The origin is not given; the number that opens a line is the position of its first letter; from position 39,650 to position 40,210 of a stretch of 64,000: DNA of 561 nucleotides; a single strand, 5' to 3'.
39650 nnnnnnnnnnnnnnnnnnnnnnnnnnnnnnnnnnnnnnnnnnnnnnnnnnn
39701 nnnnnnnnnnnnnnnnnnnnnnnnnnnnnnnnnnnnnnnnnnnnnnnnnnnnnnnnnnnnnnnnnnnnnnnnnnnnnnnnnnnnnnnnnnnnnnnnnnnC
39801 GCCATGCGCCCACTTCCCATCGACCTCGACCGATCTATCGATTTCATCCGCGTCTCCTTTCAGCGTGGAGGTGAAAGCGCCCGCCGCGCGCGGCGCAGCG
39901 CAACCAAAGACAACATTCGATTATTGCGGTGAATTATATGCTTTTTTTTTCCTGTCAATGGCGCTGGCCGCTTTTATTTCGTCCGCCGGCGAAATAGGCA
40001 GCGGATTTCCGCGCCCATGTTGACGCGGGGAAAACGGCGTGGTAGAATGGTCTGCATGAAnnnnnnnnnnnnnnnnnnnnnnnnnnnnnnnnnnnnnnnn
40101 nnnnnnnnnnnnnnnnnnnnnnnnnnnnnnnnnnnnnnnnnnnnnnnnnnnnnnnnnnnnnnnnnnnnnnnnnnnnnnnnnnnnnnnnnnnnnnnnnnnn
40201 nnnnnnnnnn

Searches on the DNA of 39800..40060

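Call 54: search_rna_families(source=window, start=39800, end=40060, threshold=evalue, max_evalue=1)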
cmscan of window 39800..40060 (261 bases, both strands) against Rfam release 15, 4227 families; matches with E-value up to 1: 1.
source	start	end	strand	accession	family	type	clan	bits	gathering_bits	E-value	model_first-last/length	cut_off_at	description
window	39836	39902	-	RF03036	osmY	Gene; sRNA;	-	17.2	46.9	0.098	1-72/72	no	osmY RNA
